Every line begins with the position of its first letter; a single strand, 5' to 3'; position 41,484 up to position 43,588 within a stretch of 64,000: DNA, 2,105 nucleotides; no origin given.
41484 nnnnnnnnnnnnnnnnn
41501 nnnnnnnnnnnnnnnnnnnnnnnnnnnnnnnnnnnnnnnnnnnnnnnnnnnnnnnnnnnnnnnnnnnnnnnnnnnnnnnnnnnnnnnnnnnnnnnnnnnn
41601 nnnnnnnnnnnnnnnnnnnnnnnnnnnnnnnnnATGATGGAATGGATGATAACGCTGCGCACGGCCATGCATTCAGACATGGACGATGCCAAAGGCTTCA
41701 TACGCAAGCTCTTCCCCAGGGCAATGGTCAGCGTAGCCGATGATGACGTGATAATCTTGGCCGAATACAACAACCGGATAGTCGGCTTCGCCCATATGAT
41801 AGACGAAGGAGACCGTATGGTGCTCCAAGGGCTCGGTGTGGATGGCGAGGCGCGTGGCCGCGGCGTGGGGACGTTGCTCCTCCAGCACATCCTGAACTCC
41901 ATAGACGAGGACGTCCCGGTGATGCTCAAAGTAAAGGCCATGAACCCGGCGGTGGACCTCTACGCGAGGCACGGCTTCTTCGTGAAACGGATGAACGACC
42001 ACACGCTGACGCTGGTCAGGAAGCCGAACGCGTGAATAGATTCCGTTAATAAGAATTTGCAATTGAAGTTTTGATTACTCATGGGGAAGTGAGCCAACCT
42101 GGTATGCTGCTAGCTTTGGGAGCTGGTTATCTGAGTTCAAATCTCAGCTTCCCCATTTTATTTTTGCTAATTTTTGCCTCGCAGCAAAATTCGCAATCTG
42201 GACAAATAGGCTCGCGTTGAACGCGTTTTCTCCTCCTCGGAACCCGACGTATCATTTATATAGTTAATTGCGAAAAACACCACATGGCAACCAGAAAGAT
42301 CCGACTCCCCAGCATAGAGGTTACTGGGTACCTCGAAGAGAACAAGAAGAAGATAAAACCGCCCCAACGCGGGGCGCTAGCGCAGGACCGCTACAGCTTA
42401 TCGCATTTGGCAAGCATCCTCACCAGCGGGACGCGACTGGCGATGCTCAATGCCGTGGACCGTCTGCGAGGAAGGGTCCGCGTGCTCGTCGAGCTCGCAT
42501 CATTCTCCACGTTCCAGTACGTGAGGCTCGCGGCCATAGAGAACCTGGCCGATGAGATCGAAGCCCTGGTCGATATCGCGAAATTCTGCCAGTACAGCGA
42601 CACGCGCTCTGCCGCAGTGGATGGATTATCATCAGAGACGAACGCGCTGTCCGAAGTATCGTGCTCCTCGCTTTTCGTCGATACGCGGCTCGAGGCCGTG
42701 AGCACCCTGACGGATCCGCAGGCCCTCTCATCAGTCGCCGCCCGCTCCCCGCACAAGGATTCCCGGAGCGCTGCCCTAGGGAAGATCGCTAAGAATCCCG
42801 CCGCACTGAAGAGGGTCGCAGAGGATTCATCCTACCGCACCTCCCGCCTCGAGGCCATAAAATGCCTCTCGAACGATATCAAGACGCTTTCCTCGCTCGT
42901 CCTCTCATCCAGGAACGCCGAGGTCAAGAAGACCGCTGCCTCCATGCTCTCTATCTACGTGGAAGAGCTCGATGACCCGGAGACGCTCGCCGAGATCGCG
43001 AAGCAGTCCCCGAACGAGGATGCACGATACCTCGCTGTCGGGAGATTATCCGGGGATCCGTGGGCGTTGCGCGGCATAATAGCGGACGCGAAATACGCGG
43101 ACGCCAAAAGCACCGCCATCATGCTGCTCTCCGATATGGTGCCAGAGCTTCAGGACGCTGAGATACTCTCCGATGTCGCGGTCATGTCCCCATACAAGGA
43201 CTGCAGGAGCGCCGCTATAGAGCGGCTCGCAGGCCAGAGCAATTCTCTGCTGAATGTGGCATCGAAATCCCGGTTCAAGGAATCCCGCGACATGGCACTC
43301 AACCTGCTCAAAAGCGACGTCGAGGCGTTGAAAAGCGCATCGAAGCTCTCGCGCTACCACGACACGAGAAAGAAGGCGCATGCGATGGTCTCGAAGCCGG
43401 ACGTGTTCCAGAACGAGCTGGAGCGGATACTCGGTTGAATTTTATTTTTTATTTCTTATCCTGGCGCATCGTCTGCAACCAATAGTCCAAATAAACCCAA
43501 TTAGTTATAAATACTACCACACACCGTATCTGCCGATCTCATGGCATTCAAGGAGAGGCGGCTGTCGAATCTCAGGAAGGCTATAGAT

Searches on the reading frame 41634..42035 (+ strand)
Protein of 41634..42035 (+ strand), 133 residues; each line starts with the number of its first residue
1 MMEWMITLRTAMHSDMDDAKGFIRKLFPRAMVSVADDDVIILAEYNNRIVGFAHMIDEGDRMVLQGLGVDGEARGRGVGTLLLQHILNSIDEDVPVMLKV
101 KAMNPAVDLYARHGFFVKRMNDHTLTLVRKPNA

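Call 3: search_protein_families(library=pfam, proteins=[window:41634-42035:+], max_evalue=0.01)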
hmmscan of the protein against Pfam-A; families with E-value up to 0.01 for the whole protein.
window:41634-42035:+ (133 aa): 7 families
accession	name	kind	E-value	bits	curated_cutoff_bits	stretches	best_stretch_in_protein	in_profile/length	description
PF13508.13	Acetyltransf_7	-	7.1e-13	49.2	27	1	37-115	2-82/84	Acetyltransferase (GNAT) domain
PF00583.31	Acetyltransf_1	-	3.1e-12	47.2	20.7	1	35-115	30-116/116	Acetyltransferase (GNAT) family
PF13673.13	Acetyltransf_10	-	5.5e-12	46.2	23.6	1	36-115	29-107/128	Acetyltransferase (GNAT) domain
PF12568.14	PanZ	-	6e-06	26.2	22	1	29-90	28-90/128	Acetyltransferase (GNAT) domain, PanZ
PF13480.13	Acetyltransf_6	-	9e-06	26.3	22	1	3-90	36-124/143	Acetyltransferase (GNAT) domain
PF14542.12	Acetyltransf_CG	-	0.0011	19.5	30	1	47-92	9-55/80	GCN5-related N-acetyl-transferase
PF08445.16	FR47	-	0.0054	17.1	22.1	1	63-117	23-79/86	FR47-like protein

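Call 52: search_protein_families(library=ncbifam, proteins=[window:41634-42035:+], max_evalue=0.001)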
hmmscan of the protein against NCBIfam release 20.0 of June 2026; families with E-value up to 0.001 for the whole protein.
window:41634-42035:+ (133 aa): 8 families
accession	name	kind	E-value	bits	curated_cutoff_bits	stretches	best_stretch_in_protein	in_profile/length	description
TIGR01575.1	rimI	equivalog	6.1e-09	36.1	86.4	1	40-116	34-113/132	ribosomal protein S18-alanine N-acetyltransferase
NF040503.1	resist_ArsN1a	equivalog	1.7e-05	24.6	170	1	36-115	46-133/159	arsinothricin resistance N-acetyltransferase ArsN1 family A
NF002959.0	PRK03624.1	equivalog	2.3e-05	24.1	124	1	35-115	46-129/147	GNAT family acetyltransferase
NF033213.1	matur_PanM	equivalog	2.8e-05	23.9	68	1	33-92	34-93/130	aspartate 1-decarboxylase autocleavage activator PanM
TIGR03448.1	mycothiol_MshD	equivalog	0.00012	21.5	163.1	1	36-118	198-288/294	mycothiol synthase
NF007807.0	PRK10514.1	equivalog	0.00019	21.4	134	1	24-117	44-124/147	acetyltransferase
NF007853.0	PRK10562.1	equivalog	0.00038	20.7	125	1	43-121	53-126/146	N-acetyltransferase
NF040501.1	resist_ArsN2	equivalog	0.00054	19.6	125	1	32-92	19-79/133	arsenic resistance N-acetyltransferase ArsN2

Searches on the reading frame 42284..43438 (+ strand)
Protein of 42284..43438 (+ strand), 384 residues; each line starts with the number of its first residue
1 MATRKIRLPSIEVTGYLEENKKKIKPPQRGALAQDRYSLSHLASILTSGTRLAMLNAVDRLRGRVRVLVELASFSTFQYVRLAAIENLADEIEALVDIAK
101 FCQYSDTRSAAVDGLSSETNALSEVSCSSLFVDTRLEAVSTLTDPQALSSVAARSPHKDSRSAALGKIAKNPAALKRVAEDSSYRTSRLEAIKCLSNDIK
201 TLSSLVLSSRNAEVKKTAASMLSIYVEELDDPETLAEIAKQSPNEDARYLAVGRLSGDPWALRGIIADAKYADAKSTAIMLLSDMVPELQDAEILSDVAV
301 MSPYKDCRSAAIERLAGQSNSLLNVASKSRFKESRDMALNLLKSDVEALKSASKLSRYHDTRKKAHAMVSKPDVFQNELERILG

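Call 3: search_protein_families(library=pfam, proteins=[window:42284-43438:+], max_evalue=0.01)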
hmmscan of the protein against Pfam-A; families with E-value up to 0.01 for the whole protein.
window:42284-43438:+ (384 aa): 1 family
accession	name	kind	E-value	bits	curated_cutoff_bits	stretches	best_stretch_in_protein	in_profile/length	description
PF13646.12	HEAT_2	-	0.00013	22.6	27.7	0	178-252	8-84/88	HEAT repeats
